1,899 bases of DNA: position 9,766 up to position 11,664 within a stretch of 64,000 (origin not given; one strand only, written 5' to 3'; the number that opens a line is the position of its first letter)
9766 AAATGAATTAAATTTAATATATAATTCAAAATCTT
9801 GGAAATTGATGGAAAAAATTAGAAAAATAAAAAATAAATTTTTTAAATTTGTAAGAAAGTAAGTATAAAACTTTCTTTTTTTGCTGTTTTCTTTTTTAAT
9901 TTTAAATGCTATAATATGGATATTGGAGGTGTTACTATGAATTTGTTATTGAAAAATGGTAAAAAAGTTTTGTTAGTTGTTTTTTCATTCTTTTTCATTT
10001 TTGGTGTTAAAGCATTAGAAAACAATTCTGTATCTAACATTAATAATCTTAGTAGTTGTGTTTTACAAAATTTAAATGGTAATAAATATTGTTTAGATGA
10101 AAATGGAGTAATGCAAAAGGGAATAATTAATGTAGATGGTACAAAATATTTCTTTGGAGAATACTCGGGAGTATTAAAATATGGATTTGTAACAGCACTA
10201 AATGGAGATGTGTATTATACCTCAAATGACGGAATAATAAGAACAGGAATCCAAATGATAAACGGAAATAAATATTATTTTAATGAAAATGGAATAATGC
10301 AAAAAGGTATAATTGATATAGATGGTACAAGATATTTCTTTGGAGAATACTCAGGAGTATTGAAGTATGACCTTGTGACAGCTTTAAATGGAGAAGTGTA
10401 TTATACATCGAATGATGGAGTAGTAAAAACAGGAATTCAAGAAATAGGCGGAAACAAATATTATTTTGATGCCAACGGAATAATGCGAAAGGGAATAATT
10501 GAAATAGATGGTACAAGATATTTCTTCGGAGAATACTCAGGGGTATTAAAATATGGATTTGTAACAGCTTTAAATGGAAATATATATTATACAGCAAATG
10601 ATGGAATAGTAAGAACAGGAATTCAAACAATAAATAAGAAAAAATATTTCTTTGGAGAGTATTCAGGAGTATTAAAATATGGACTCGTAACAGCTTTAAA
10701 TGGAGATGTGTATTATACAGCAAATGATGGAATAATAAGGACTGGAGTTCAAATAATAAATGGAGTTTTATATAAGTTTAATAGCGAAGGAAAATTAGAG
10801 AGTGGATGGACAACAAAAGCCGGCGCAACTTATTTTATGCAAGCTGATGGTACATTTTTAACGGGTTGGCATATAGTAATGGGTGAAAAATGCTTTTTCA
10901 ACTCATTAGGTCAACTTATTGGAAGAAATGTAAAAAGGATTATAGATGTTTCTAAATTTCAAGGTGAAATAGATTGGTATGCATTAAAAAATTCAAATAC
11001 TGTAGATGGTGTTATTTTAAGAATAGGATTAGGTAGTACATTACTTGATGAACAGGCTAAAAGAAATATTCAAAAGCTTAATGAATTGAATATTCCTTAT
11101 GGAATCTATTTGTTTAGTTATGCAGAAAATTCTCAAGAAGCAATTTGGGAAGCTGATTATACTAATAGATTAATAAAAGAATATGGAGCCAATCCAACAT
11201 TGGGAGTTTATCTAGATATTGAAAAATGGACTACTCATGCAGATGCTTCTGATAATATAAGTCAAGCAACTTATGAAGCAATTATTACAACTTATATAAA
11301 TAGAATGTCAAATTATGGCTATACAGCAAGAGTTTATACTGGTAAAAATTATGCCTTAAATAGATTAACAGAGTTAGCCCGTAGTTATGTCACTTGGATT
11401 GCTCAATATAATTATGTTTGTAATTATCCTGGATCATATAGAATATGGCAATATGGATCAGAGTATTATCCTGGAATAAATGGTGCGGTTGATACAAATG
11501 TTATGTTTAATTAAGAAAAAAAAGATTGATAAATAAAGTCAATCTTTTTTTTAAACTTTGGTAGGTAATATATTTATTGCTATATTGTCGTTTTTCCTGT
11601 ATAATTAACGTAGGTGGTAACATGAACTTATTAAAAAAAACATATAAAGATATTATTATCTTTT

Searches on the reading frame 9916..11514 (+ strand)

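Call 3: search_protein_families(library=pfam, proteins=[window:9916-11514:+], max_evalue=0.01)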
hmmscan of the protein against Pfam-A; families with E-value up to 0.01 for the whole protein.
window:9916-11514:+ (532 aa): 3 families
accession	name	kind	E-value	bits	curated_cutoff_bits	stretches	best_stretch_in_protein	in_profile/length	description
PF19127.6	Choline_bind_3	-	5.8e-32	109.8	27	3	172-210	2-41/47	Choline-binding repeat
PF01183.26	Glyco_hydro_25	-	1.7e-22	81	27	1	343-517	1-175/180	Glycosyl hydrolases family 25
PF01473.26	Choline_bind_1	-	2.7e-16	59.4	20.5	2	175-190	4-19/19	Putative cell wall binding repeat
